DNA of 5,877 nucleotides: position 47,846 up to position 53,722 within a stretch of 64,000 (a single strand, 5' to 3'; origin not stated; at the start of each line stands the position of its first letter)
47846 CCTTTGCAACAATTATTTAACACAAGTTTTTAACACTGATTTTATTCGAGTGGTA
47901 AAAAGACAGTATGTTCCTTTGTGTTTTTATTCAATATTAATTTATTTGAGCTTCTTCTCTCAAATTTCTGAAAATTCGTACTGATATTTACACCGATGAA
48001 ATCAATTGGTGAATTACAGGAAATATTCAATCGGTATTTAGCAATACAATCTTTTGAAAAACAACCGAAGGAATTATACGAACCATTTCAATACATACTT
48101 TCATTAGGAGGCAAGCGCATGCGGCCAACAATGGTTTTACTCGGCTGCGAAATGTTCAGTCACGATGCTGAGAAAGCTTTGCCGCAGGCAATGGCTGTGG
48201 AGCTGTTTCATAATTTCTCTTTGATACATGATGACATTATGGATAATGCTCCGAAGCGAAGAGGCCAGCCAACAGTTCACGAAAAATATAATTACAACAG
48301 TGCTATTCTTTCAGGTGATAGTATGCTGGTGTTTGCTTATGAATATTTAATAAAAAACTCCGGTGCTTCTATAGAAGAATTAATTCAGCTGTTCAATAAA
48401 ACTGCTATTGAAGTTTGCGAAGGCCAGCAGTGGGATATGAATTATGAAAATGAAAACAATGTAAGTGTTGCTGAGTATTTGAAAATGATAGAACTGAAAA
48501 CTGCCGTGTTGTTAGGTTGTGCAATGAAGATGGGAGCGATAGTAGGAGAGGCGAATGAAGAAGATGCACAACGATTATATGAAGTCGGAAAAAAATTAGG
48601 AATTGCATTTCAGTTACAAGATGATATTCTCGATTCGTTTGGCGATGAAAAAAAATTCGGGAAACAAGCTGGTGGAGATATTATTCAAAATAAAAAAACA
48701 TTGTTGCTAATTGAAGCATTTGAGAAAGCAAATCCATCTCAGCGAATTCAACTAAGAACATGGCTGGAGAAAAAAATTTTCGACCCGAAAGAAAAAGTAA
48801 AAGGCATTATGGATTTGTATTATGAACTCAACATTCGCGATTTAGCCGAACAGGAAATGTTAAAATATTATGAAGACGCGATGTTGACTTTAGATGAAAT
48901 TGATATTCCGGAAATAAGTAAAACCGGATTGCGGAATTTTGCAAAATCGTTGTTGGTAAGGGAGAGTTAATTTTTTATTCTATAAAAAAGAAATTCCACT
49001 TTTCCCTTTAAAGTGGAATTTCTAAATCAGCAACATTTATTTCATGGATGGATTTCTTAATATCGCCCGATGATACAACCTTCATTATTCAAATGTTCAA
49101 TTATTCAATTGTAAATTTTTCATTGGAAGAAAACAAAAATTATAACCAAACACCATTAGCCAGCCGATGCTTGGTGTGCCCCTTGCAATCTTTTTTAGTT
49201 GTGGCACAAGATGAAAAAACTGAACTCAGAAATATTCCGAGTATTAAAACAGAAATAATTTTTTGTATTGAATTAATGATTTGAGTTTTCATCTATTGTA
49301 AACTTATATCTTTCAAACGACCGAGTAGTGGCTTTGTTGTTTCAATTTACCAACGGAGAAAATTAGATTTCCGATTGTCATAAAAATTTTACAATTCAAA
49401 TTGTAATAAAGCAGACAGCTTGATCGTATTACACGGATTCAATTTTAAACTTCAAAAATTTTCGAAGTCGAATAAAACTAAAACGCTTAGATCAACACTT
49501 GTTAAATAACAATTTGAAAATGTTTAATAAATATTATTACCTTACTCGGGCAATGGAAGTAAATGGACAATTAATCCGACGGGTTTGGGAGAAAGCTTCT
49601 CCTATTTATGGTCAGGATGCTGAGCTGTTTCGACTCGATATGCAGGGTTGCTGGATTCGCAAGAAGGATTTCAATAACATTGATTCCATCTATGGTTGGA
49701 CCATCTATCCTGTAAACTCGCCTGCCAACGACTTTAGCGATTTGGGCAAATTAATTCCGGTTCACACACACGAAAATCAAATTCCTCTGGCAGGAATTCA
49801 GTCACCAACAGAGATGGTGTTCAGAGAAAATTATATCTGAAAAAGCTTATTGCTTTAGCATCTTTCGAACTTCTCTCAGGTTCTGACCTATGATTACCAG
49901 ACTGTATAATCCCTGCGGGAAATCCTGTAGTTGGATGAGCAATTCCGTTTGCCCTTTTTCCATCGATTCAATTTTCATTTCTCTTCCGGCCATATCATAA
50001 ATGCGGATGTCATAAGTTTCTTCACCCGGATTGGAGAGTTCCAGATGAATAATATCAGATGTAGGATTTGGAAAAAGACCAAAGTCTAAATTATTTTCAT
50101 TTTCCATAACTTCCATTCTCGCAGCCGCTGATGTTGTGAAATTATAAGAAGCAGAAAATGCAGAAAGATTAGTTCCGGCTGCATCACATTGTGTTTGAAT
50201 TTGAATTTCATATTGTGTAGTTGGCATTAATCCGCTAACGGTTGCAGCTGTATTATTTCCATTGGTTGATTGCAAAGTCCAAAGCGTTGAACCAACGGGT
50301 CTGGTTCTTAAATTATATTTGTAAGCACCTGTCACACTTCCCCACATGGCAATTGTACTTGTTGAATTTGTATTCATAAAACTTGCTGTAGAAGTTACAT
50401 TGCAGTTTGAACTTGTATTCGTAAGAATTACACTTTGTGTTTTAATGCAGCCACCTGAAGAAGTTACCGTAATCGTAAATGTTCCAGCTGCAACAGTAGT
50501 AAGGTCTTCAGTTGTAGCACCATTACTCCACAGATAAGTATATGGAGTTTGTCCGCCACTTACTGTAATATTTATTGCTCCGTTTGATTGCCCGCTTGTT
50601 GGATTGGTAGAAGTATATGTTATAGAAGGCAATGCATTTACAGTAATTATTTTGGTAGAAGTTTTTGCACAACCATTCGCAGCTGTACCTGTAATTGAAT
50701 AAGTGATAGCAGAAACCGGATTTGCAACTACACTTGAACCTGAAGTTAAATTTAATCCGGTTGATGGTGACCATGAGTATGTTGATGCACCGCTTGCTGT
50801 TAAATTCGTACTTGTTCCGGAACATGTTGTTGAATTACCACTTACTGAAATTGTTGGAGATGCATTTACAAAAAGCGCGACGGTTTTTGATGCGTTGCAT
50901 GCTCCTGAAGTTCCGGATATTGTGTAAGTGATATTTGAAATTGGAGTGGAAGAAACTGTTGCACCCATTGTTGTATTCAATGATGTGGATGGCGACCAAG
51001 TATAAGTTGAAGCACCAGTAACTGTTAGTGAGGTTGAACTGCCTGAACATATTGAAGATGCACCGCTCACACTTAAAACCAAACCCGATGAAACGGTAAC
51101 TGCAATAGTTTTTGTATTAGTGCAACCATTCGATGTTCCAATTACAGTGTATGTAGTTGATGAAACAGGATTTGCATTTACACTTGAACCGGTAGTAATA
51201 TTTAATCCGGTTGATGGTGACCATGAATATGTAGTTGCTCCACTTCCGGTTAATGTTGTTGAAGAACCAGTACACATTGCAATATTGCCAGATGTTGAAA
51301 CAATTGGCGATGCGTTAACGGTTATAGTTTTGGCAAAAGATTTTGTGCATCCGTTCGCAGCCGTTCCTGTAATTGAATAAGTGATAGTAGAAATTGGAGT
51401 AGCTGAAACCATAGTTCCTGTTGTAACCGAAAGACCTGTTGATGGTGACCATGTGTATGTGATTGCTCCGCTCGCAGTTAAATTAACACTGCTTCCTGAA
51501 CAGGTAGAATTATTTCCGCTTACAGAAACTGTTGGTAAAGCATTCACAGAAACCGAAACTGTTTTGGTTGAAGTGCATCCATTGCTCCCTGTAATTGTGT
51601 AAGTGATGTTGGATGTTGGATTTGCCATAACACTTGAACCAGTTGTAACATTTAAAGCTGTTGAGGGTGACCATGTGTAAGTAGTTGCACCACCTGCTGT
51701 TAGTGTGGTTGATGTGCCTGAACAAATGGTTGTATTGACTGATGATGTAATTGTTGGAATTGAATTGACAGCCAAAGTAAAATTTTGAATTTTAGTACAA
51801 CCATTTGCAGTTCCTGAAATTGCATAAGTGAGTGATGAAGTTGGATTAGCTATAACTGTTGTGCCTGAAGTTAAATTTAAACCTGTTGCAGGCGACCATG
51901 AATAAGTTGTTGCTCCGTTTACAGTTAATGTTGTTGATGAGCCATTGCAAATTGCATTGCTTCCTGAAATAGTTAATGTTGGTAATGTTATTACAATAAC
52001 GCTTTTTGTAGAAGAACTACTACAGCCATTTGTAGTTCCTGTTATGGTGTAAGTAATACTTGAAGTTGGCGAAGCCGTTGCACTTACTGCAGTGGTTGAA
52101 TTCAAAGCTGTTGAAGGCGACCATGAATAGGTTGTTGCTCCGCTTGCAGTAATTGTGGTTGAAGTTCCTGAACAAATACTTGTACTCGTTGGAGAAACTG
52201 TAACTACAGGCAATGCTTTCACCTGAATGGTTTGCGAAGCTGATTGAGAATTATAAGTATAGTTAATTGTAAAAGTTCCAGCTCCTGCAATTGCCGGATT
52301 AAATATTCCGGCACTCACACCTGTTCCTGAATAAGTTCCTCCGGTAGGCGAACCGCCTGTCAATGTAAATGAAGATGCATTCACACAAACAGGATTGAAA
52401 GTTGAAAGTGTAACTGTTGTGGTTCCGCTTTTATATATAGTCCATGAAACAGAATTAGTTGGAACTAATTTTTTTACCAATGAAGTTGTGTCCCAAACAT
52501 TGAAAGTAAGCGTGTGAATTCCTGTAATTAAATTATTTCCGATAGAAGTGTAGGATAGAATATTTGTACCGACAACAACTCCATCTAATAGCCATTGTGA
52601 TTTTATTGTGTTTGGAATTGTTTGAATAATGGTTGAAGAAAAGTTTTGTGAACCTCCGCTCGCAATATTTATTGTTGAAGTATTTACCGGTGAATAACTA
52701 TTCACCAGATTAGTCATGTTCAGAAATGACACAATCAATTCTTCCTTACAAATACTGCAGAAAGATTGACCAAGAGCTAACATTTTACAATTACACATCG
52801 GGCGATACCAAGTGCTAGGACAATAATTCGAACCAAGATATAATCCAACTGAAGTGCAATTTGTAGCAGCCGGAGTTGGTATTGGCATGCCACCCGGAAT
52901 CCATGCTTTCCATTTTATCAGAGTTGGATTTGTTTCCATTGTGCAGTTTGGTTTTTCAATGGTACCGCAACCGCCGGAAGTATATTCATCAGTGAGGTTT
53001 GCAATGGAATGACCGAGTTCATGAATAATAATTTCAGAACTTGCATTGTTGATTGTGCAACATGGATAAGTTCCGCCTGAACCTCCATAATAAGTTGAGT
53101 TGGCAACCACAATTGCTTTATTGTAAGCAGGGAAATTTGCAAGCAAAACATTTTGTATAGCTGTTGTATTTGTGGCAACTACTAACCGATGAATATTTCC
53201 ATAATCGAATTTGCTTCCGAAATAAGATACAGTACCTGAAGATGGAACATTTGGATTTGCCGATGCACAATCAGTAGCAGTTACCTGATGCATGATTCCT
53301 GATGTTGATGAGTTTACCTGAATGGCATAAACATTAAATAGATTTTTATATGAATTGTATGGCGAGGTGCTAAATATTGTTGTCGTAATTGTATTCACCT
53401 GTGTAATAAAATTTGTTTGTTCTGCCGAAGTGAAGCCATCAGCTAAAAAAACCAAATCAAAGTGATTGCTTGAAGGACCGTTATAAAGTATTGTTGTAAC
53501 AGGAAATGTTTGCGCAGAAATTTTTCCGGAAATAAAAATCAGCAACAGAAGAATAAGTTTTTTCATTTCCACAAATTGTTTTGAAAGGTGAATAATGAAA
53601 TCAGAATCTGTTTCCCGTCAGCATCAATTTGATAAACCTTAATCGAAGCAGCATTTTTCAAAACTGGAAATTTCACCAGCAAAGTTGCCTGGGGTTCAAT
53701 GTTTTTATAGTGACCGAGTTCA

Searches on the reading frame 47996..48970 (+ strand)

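Call 39: search_protein_families(library=pfam, proteins=[window:47996-48970:+], max_evalue=0.00001)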
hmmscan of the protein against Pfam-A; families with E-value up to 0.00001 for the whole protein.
window:47996-48970:+ (324 aa): 1 family
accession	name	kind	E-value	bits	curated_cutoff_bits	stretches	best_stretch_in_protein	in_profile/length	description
PF00348.22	polyprenyl_synt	-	2.9e-80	269.6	27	1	25-272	2-248/251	Polyprenyl synthetase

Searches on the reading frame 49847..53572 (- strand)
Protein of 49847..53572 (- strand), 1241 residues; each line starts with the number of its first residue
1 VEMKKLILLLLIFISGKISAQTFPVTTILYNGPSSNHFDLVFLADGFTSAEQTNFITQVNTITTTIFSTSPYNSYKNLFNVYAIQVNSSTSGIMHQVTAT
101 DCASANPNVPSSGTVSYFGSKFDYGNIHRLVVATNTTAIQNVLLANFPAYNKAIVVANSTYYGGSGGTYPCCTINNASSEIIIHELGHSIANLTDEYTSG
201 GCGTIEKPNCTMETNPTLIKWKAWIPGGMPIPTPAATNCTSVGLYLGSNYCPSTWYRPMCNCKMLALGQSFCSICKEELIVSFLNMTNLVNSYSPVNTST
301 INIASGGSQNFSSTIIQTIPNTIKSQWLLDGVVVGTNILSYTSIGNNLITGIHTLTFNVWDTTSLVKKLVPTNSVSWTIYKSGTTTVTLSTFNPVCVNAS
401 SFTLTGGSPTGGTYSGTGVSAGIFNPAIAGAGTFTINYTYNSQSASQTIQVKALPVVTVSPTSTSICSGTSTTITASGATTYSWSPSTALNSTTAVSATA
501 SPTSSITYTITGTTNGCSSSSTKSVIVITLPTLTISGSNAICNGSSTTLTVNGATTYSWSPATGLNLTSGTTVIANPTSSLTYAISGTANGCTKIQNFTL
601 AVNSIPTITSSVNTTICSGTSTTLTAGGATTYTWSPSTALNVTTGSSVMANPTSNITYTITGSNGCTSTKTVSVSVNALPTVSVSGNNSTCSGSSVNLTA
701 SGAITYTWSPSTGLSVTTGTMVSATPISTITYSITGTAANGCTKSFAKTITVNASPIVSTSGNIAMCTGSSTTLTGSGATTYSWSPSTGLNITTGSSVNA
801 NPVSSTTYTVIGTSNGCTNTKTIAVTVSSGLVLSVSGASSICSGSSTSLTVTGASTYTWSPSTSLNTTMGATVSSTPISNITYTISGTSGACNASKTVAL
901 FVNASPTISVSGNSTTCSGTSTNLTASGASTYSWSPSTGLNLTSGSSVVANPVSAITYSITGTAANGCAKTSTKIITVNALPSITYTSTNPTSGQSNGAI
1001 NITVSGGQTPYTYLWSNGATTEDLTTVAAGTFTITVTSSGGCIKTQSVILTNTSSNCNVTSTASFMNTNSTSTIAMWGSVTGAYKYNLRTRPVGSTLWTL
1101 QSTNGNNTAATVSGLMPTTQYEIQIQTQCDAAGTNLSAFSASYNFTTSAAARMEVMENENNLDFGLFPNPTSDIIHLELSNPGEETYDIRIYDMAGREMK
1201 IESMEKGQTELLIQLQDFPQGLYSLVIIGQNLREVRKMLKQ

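Call 39: search_protein_families(library=pfam, proteins=[window:49847-53572:-], max_evalue=0.00001)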
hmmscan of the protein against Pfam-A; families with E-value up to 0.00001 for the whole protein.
window:49847-53572:- (1241 aa): 3 families
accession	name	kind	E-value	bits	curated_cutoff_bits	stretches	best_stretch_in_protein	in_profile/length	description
PF09471.16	Peptidase_M64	-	7.3e-41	140.7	26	1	29-235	4-207/302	IgA Peptidase M64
PF19081.6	Ig_7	-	1.4e-14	54.5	27.3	0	680-756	4-84/84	Ig-like domain CHU_C associated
PF18962.6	Por_Secre_tail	-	1.9e-10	41.3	27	1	1166-1238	1-73/75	Secretion system C-terminal sorting domain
